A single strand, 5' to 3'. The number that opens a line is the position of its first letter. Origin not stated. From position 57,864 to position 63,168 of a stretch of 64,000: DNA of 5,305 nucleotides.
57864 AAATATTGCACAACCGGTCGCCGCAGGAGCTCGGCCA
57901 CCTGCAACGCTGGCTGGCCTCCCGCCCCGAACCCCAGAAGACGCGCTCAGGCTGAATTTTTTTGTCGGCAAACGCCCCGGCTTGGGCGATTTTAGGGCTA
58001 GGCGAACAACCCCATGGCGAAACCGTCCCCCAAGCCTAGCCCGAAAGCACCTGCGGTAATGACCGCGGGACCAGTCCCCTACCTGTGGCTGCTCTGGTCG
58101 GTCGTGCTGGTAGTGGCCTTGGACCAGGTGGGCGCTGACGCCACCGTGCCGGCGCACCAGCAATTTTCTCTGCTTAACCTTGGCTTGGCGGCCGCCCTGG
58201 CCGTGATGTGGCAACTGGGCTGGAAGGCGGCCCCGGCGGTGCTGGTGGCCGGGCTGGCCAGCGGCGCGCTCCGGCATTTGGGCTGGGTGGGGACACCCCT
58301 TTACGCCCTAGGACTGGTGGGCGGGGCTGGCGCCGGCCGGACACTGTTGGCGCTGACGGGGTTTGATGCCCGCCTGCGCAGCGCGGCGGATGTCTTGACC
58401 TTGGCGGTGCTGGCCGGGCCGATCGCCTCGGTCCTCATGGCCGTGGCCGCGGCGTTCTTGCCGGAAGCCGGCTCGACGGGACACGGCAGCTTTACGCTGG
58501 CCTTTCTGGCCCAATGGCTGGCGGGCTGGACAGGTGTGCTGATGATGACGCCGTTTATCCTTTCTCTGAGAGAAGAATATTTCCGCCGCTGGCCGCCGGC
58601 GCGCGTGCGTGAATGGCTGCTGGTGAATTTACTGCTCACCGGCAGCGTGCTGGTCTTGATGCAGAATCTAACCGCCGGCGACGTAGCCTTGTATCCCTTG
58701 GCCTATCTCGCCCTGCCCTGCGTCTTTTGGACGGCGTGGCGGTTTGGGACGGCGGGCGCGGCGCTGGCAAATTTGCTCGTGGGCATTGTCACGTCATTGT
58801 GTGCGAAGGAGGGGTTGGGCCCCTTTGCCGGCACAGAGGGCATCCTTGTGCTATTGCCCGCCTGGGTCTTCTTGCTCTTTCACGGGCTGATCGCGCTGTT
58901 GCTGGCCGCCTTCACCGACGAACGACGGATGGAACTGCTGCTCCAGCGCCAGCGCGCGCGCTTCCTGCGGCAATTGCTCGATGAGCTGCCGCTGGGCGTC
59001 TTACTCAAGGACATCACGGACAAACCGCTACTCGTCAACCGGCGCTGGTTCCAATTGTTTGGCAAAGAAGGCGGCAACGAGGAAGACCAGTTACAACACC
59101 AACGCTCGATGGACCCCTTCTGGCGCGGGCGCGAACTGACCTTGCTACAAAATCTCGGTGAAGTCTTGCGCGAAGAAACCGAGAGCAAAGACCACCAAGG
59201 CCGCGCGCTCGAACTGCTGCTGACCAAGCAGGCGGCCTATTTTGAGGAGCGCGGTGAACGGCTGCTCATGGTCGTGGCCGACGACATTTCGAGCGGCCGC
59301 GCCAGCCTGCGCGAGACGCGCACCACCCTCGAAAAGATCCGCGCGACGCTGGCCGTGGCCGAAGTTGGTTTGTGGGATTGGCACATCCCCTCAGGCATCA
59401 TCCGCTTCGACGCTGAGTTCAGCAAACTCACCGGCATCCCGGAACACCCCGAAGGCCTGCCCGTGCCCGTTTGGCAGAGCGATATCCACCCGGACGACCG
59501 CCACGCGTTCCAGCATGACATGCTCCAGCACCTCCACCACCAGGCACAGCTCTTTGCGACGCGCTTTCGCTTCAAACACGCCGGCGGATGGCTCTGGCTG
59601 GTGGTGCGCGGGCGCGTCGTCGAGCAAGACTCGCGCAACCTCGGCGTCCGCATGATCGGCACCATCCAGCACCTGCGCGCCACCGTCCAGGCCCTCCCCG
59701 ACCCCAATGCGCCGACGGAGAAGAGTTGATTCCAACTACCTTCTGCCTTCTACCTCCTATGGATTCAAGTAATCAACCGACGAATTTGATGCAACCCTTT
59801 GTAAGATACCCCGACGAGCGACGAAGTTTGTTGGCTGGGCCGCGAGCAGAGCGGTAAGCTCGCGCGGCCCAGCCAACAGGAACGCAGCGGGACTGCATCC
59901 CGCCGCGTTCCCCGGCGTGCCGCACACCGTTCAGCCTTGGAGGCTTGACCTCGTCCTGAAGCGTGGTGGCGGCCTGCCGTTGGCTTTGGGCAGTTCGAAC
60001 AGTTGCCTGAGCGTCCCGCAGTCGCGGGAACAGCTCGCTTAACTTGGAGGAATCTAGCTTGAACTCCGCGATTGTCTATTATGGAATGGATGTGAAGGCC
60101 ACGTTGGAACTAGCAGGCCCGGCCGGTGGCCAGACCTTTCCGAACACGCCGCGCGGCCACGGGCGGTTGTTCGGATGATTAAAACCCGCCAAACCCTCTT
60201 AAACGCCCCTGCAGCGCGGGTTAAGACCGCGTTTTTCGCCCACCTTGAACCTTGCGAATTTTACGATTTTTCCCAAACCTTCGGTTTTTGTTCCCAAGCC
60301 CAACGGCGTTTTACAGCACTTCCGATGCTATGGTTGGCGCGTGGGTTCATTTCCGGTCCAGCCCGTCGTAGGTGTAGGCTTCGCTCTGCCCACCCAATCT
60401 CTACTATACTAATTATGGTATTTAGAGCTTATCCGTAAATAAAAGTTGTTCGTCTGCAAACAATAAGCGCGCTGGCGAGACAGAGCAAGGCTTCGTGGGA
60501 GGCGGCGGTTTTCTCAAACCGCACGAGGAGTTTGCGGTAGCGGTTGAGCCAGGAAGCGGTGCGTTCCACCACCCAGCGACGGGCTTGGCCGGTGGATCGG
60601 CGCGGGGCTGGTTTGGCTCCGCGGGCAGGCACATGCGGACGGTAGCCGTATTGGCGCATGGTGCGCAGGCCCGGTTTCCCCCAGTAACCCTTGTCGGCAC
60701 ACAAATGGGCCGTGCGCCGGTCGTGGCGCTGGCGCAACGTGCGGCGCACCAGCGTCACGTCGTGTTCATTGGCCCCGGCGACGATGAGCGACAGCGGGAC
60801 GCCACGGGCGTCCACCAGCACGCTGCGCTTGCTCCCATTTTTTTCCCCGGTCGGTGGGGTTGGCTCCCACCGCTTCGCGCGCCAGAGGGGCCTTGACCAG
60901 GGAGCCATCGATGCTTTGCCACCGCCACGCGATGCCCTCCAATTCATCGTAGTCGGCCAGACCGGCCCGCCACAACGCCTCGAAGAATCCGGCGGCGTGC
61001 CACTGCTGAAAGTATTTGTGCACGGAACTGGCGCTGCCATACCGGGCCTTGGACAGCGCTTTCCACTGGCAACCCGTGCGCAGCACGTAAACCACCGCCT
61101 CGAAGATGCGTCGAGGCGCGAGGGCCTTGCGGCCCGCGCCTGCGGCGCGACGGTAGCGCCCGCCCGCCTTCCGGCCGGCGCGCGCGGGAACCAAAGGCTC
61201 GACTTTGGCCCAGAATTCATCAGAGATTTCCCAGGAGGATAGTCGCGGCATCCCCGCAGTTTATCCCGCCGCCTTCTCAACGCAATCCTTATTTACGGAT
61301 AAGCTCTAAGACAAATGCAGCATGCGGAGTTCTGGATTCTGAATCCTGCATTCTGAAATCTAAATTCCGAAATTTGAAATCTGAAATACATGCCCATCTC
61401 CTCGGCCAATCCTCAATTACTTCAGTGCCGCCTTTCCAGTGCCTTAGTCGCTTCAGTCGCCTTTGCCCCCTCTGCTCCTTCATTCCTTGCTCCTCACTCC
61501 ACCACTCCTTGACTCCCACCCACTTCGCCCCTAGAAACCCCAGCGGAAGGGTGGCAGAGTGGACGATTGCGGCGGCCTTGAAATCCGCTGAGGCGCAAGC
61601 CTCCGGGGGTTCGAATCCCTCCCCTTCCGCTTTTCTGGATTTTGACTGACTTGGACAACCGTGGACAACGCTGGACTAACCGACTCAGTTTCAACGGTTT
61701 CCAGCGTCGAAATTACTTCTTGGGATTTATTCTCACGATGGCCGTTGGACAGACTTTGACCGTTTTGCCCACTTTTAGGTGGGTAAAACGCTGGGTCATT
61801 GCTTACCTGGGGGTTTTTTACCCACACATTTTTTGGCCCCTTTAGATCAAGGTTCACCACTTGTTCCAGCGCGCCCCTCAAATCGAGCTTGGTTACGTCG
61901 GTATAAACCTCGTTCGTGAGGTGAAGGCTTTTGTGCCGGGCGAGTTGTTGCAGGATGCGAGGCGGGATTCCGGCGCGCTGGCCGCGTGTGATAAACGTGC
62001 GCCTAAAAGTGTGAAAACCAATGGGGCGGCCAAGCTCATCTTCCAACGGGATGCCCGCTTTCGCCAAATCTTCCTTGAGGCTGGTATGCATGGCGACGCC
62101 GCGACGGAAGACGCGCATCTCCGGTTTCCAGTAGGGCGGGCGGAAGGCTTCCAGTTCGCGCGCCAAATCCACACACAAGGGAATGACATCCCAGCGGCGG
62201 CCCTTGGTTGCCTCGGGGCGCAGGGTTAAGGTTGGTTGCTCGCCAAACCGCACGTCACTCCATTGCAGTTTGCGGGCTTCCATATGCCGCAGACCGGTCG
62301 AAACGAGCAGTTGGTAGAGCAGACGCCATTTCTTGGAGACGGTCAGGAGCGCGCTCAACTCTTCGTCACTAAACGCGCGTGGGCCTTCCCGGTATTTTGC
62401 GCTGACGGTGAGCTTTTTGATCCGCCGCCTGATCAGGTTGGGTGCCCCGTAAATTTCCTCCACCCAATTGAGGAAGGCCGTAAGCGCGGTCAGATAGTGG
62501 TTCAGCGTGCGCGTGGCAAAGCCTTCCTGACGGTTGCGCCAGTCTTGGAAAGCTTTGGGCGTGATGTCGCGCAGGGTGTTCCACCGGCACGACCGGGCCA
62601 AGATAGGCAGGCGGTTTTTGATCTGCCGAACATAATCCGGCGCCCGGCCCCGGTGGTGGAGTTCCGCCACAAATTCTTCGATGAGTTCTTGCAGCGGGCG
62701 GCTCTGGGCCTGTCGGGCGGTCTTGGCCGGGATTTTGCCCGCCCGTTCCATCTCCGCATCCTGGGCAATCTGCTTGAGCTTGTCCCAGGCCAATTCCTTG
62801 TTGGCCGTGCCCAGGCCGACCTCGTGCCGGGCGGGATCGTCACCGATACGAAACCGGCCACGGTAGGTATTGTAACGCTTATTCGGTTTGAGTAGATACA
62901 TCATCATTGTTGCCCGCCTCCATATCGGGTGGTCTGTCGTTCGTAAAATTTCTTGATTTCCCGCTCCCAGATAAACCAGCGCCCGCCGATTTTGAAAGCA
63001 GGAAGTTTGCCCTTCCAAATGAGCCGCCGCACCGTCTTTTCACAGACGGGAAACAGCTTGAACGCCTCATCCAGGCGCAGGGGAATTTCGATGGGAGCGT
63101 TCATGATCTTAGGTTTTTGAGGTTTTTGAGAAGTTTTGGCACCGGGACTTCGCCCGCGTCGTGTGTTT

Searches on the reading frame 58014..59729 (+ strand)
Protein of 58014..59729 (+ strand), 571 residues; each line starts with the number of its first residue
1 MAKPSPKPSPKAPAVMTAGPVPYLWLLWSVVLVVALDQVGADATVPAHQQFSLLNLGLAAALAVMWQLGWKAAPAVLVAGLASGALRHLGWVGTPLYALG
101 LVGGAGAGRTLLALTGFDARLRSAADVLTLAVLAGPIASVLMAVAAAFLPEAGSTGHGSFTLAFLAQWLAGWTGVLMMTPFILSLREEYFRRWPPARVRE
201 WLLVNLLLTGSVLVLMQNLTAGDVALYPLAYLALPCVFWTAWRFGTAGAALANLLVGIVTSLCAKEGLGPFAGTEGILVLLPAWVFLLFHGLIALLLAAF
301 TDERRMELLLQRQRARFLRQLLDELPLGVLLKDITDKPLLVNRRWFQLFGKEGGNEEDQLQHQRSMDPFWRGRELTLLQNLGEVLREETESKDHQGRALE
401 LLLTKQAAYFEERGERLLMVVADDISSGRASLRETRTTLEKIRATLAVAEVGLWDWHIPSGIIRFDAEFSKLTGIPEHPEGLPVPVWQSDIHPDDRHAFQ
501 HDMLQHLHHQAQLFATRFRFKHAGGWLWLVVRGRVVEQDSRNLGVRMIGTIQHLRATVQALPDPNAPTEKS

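Call 41: search_protein_families(library=pfam, proteins=[window:58014-59729:+], max_evalue=0.00001)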
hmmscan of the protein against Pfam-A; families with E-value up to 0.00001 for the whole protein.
window:58014-59729:+ (571 aa): 2 families
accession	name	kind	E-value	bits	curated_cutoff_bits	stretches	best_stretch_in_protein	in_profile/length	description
PF05231.19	MASE1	-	3.2e-16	59.8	29.8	1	47-305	25-299/299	MASE1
PF08447.18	PAS_3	-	1.1e-08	35.6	25.6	1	463-551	2-89/89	PAS fold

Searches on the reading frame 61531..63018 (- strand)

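Call 41: search_protein_families(library=pfam, proteins=[window:61531-63018:-], max_evalue=0.00001)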
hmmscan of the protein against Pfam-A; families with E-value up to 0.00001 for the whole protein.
window:61531-63018:- (495 aa): 1 family
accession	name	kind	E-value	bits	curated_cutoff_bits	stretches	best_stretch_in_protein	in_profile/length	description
PF00589.27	Phage_integrase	-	4.9e-14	52.9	27.1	1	219-377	6-170/172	Phage integrase family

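Call 73: search_protein_families(library=ncbifam, proteins=[window:61531-63018:-], max_evalue=0.01)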
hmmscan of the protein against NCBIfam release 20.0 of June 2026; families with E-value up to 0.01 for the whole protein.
window:61531-63018:- (495 aa): 8 families
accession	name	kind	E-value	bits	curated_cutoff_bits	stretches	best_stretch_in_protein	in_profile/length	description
NF040815.2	recomb_XerA_Arch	equivalog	3.1e-18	66.3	220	1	114-381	1-260/263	site-specific tyrosine recombinase/integron integrase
TIGR02249.1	integrase_gron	subfamily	1.5e-12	47.6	265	2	164-292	56-176/315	integron integrase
TIGR02224.1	recomb_XerC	equivalog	2.9e-11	43.3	335.15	1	128-382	20-284/295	tyrosine recombinase XerC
NF002331.0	PRK01287.1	subfamily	1.5e-08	34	371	1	107-380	24-317/365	site-specific tyrosine recombinase XerC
TIGR02225.1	recomb_XerD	equivalog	4.1e-07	29.6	329.6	1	129-386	21-285/290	site-specific tyrosine recombinase XerD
NF011946.0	PRK15417.1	equivalog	6.9e-05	22.2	435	0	215-322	116-224/337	integron integrase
NF040693.1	recomb_GmtY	equivalog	0.00011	21.6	340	0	313-381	373-438/441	gamma-mobile-trio recombinase GmtY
NF003462.0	PRK05084.1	equivalog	0.0026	16.5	267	0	157-186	21-52/360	tyrosine recombinase XerS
